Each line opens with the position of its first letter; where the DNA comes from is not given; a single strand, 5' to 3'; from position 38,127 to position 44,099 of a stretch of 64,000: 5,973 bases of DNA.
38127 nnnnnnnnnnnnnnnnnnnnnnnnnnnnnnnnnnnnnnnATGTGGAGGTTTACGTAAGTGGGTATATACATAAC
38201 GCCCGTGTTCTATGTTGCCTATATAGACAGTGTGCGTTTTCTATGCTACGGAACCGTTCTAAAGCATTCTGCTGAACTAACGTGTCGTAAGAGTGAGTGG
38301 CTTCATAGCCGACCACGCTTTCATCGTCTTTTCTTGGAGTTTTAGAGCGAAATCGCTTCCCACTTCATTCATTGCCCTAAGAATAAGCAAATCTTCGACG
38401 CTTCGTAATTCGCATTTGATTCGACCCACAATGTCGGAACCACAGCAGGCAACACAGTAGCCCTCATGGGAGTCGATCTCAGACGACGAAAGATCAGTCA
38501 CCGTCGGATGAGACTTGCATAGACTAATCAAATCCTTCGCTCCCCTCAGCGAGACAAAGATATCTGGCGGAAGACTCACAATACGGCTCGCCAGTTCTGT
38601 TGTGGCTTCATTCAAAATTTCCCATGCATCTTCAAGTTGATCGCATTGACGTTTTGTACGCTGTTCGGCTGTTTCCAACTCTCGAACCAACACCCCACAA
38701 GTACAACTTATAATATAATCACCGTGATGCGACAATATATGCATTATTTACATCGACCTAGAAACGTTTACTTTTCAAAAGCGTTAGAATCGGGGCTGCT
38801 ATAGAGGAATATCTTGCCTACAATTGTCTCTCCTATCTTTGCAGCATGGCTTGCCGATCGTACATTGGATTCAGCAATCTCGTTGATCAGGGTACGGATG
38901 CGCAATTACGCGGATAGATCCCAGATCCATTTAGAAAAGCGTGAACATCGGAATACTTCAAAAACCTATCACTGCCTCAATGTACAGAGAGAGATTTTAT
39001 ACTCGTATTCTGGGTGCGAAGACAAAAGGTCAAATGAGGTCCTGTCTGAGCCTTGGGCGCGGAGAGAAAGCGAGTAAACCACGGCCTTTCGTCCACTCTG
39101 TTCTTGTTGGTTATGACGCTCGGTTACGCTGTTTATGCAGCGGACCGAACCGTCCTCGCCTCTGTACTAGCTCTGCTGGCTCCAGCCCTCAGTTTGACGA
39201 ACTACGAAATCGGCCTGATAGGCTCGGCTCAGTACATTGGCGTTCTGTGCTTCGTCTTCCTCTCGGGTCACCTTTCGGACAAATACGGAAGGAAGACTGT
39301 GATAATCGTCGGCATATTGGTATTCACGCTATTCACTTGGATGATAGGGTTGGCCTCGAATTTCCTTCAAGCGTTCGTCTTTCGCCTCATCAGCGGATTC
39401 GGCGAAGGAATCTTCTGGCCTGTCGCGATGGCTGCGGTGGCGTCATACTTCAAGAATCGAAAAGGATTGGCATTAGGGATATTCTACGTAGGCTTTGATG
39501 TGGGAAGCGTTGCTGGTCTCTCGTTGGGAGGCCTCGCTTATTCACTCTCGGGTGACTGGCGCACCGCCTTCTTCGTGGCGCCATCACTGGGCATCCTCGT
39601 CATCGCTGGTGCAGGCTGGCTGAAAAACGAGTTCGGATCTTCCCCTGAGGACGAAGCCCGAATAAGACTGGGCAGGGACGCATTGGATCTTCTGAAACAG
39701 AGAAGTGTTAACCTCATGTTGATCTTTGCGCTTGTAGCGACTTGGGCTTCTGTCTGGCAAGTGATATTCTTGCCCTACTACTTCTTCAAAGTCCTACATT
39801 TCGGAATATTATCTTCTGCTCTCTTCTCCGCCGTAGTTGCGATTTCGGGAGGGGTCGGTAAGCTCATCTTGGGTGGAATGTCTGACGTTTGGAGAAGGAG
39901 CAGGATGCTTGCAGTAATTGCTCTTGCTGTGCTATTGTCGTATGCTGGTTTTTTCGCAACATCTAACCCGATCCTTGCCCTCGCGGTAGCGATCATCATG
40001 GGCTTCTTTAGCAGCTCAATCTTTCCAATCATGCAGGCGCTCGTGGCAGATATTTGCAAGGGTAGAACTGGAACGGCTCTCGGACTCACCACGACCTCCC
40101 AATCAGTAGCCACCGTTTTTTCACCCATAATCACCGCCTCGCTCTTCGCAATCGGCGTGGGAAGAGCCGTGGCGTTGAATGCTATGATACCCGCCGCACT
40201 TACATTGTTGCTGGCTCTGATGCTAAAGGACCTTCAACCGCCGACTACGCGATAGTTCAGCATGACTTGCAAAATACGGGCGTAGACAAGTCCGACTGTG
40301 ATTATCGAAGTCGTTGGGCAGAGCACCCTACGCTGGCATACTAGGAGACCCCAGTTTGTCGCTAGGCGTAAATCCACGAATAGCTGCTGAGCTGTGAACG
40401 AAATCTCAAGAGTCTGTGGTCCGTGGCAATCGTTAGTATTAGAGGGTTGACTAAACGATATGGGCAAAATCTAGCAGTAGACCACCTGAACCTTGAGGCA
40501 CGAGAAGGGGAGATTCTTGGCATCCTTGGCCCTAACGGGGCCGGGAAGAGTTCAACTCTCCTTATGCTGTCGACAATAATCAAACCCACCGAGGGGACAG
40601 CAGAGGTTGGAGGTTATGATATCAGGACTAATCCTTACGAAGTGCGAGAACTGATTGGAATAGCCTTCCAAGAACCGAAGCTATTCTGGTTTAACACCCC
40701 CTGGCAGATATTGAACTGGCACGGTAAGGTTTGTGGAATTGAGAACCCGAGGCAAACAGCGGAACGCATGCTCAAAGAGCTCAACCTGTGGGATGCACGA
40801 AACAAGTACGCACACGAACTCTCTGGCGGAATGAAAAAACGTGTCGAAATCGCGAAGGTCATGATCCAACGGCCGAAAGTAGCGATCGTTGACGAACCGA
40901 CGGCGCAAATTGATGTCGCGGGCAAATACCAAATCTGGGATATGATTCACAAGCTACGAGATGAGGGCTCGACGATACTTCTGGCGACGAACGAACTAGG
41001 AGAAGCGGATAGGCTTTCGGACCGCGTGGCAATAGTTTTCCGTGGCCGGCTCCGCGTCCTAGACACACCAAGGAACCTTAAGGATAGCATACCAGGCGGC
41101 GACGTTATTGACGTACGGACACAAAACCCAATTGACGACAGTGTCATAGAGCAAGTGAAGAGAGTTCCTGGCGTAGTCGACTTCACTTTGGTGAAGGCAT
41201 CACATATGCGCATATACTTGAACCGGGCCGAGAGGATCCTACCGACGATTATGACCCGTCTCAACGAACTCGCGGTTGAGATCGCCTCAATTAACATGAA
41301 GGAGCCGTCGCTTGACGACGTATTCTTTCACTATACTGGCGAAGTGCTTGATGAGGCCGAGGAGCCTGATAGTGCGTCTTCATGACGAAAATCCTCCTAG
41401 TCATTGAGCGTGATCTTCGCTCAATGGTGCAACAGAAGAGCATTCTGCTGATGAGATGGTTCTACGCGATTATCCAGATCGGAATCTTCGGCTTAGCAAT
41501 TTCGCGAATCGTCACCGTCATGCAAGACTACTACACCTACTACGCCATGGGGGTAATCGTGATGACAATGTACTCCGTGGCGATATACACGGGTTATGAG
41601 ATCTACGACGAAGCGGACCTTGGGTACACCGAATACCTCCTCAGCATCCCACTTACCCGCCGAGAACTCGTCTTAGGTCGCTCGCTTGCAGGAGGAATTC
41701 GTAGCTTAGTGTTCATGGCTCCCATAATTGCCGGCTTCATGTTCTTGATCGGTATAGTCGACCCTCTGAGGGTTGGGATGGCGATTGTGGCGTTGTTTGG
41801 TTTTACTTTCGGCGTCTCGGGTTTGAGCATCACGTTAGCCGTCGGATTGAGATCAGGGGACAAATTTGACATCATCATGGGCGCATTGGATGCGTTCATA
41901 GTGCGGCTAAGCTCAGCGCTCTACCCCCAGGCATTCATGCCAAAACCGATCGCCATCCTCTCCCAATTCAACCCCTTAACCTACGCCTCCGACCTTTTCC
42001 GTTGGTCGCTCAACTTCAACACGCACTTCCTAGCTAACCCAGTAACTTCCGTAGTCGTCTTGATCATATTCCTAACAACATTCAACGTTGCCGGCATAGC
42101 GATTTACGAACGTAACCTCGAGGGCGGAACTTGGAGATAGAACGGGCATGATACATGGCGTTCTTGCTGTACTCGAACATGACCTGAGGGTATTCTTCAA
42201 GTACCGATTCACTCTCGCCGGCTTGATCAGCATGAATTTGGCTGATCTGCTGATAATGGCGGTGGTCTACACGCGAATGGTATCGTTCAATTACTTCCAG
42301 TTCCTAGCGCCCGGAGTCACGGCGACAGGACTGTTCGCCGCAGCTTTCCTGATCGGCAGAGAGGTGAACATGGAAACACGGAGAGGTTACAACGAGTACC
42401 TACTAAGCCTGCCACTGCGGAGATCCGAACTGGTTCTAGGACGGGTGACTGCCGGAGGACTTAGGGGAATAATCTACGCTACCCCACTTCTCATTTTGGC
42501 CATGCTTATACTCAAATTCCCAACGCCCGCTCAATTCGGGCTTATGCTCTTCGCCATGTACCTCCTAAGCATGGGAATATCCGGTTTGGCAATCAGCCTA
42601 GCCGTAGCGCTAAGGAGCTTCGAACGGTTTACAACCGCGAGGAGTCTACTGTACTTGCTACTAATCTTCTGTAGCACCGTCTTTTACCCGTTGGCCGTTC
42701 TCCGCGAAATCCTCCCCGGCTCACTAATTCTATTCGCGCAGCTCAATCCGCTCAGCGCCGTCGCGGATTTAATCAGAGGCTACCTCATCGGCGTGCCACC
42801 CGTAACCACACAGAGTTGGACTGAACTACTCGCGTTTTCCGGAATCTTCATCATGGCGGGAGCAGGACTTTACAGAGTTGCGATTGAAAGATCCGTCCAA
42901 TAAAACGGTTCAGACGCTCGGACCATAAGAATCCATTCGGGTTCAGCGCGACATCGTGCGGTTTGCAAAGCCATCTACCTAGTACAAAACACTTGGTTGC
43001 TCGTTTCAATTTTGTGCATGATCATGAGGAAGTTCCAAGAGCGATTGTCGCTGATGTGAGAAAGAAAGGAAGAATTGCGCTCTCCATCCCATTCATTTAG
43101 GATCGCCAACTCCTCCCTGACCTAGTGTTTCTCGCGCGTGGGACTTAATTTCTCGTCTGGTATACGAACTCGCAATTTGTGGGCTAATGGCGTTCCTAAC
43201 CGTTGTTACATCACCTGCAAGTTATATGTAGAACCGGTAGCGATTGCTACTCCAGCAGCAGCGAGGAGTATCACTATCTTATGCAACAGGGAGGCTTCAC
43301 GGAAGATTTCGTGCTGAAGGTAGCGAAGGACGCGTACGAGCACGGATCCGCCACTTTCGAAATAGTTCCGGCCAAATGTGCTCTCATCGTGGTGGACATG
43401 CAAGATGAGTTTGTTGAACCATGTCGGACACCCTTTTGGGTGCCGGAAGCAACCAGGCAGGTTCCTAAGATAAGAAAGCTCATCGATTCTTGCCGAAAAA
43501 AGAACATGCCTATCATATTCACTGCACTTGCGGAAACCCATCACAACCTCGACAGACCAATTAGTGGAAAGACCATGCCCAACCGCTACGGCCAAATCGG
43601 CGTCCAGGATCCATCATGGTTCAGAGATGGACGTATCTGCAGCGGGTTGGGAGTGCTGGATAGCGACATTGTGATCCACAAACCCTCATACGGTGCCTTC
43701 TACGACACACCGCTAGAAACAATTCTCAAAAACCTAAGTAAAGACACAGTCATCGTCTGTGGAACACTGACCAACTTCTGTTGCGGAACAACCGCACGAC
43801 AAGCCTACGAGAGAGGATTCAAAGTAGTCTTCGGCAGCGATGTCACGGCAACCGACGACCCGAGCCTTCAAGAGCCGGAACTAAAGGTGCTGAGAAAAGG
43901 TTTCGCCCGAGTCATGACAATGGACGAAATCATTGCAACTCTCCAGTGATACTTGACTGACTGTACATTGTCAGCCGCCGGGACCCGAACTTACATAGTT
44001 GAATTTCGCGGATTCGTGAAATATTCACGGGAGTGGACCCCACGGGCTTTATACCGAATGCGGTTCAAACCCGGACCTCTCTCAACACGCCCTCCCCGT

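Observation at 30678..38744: hdrCBA-mvhDGA cluster bracketed by two paralogous six-Cys proteins of unknown function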

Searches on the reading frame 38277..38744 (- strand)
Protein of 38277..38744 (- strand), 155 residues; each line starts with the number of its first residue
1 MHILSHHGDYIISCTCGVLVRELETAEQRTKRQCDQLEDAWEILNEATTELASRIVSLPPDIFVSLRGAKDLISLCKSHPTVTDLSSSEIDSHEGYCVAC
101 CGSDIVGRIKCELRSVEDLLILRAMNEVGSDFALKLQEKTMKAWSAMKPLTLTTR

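Call 4: search_protein_families(library=pfam, proteins=[window:38277-38744:-], max_evalue=0.1)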
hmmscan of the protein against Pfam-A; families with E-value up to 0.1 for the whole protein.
window:38277-38744:- (155 aa): 1 family
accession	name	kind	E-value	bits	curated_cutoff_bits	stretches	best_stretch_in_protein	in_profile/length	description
PF23100.1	DUF2096_N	-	2.2e-05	25.2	26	1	37-84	1-48/96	DUF2096 N-terminal four-helical bundle domain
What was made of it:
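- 38277..38744 (-): Short six-Cys paralog ('CysS'), a DUF2096_N-like four-helix bundle with a Cys-rich insert. The ORF as called is 155 aa; the probable true start is GTG/TTG at 38693/38690, giving about 137-138 aa. PF23100 scores 25.2 bits, just under the gathering cut-off of 26 (call 4).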

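Call 5: search_protein_families(library=ncbifam, proteins=[window:38277-38744:-], max_evalue=0.01)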
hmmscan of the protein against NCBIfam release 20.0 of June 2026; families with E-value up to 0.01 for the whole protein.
window:38277-38744:- (155 aa): 0 families

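Call 8: find_homologous_proteins(query=window:38277-38744:-, max_evalue=0.001)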
Query window:38277-38744:- (155 aa): 104 proteins with E <= 0.001 among 125 candidates.
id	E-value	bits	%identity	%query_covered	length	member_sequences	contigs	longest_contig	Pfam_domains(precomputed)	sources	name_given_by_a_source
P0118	4.1e-95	333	98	99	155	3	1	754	PF23100.2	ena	-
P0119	2.0e-74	266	75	100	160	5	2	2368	-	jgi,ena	-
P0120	3.5e-72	259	71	100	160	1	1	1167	-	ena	-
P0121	1.8e-67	244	82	88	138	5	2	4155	-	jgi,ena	-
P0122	2.0e-66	240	81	86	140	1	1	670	PF23100.2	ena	-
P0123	2.7e-65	237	77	86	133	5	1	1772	PF23100.2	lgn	-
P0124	1.2e-64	235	76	86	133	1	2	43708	PF23100.2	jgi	-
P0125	4.3e-64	233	80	83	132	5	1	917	PF23100.2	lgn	-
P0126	4.8e-64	233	80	83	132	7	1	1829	-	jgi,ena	-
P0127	6.3e-64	232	74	88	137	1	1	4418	-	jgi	jgi:hypothetical protein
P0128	2.2e-63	231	76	88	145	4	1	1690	PF23100.2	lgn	-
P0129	1.6e-62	228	76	86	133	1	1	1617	-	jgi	-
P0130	2.0e-62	227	78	87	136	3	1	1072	-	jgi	-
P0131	3.0e-62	227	76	86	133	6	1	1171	-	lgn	-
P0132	2.2e-61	224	70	90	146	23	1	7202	-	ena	-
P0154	2.6e-58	214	70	87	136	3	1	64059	PF23100.2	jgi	-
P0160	1.4e-57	212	72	83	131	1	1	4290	PF23100.2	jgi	jgi:hypothetical protein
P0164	1.7e-57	211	73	81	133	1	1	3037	PF23100.2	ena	-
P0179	1.7e-56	208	70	83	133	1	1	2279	PF23100.2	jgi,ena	jgi:hypothetical protein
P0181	3.0e-56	207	74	81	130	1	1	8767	PF23100.2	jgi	jgi:hypothetical protein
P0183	4.3e-56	207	71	81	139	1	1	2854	PF23100.2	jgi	jgi:hypothetical protein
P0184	4.3e-56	207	68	88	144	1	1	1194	PF23100.2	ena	-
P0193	2.7e-55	204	70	83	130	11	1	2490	PF23100.2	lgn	-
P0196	8.0e-55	203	70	81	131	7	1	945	PF23100.2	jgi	-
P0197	1.4e-54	202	69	81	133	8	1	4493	PF23100.2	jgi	jgi:hypothetical protein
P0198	1.8e-54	202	68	86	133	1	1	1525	PF23100.2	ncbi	-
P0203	7.9e-54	200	69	81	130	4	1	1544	PF23100.2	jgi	-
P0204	8.5e-54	199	68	81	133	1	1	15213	PF23100.2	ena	-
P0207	6.3e-53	197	66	81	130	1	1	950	PF23100.2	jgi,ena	-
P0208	6.9e-53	196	65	83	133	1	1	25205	PF23100.2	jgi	jgi:hypothetical protein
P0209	1.2e-51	192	69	81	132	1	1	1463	PF23100.2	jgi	jgi:hypothetical protein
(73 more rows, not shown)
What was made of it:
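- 38277..38744 (-): 104 orthologs, mostly about 133 aa (call 8).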

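Call 69: predict_structure(alignment_id=A7)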
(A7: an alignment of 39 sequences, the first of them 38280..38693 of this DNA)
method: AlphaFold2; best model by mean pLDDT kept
length: 138 residues; sequences in the alignment: 39
mean_pLDDT: 81.9   pTM: 0.75
mean pLDDT of the five models: 81.9, 80.8, 80.7, 78.4, 77.7
residues with pLDDT >= 90: 72; 70-90: 27; 50-70: 33; < 50: 6
segments of 3 or more residues with pLDDT < 50: 133-138
pLDDT, mean of each block of 10 residues (from residue 1): 64 87 96 95 95 90 69 61 67 93 97 96 85 46
secondary structure, 60 per line:
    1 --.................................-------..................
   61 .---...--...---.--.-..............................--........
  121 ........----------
elements in order: H3-35 H43-61 H81-110 H113-128
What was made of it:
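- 38277..38744 (-): AF2 model has pLDDT 81.9, with helices 3-35, 43-61, 81-110 and 113-128 and a low-confidence Cys loop (call 69).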

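Call 72: fold_search(model_id=the predicted structure, library=pdb)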
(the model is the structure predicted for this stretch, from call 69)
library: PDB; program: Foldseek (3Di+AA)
matches with E <= 10: 121; with E <= 0.001: 0
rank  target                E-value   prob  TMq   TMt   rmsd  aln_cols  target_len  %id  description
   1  8snb_6Q               1.8e+00  0.25  0.38  0.28   8.5       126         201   11  atomic model of sea urchin sperm doublet microtubule (48-nm periodicity) (released 2023-06-28)
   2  4hr1_A                1.9e+00  0.28  0.40  0.44   7.4       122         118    7  Structure of PAV1-137, a protein from the virus PAV1 that infects Pyrococcus abyssi. (released 2013-06-19)
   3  5ew5_A                2.2e+00  0.08  0.23  0.08  20.9       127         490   12  Crystal Structure of Colicin E9 In Complex with Its Immunity Protein Im9 (released 2016-07-20)
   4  9jsc_A                2.6e+00  0.07  0.25  0.13  17.9       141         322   13  Crystal structure of OsSPS3 complexed with YH24532 (released 2026-04-08)
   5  9rgz_B                2.8e+00  0.63  0.53  0.71   3.0       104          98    9  X-ray crystal structure of a de novo designed single-chain antiparallel 3-helix coiled-coil bundle, sc-apCC3-CW-2NTT (released 2025-09-03)
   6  3rgu_C                2.8e+00  0.15  0.30  0.41   5.0        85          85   10  Structure of Fap-NRa at pH 5.0 (released 2011-12-28)
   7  9b8l_A                2.8e+00  0.11  0.28  0.04  11.8       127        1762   13  Cryo-EM structure of human dysferlin dimer (released 2024-11-27)
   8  1g73_A                2.9e+00  0.10  0.30  0.27  18.8       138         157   10  CRYSTAL STRUCTURE OF SMAC BOUND TO XIAP-BIR3 DOMAIN (released 2001-01-10)
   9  8zar_D                2.9e+00  0.10  0.32  0.14  25.7       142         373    9  EmrAB-TolC MFS-type tripartite multidrug efflux pump FA (released 2025-04-30)
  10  1moj_A                3.1e+00  0.07  0.29  0.23  19.7       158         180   12  Crystal structure of an archaeal dps-homologue from Halobacterium salinarum (released 2004-04-20)
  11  5vju                  3.3e+00  0.08  0.27  0.21  12.4       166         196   13  De Novo Photosynthetic Reaction Center Protein Variant Equipped with His-Tyr H-bond, Heme B, and Cd(II) ions (released 2018-04-25)
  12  7sqc_C3               3.4e+00  0.07  0.25  0.04  14.4       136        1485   12  Ciliary C1 central pair apparatus isolated from Chlamydomonas reinhardtii (released 2022-04-13)
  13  9jr6_A                3.6e+00  0.07  0.29  0.15  14.9       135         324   11  Complex structure of OsSPS3 with Aclonifen (released 2025-12-17)
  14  7q83_D                3.8e+00  0.09  0.33  0.30  11.2       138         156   11  Crystal structure of S. cerevisiae Sso2 in complex with the pleckstrin homology domain of Sec3 (released 2022-08-31)
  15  8p4y                  3.8e+00  0.02  0.18  0.14  14.4       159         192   17  Coiled-coil protein origami triangle (released 2023-08-02)
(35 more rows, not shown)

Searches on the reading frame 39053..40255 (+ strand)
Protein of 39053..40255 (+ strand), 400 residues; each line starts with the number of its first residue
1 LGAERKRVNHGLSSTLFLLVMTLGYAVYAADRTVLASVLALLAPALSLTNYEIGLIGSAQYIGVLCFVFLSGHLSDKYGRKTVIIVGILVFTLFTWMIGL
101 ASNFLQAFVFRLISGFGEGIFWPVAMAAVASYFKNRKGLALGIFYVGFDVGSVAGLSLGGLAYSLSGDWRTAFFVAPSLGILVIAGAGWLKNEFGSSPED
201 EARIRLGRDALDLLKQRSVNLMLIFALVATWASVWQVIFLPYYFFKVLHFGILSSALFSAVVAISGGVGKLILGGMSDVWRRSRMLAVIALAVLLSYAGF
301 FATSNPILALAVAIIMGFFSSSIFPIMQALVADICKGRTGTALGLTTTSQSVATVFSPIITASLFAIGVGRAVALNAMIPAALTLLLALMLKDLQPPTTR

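Call 24: search_protein_families(library=pfam, proteins=[window:39053-40255:+], max_evalue=0.001)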
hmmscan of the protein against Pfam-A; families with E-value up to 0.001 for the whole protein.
window:39053-40255:+ (400 aa): 1 family
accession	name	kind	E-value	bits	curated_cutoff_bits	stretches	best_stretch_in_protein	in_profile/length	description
PF07690.21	MFS_1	-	3.5e-54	184.4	33.4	2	22-306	2-291/347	Major Facilitator Superfamily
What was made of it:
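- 39053..40255 (+): MFS transporter, divergent neighbour of CysS. This adjacency is conserved in relatives. PF07690 (call 24).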

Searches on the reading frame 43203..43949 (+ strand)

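Call 77: search_protein_families(library=pfam, proteins=[window:43203-43949:+], max_evalue=0.0001)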
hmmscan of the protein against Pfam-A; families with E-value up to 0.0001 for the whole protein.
window:43203-43949:+ (248 aa): 1 family
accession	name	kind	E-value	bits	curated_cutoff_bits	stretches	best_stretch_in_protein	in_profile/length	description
PF00857.26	Isochorismatase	-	1.3e-36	126.7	27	1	59-242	1-175/175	Isochorismatase domain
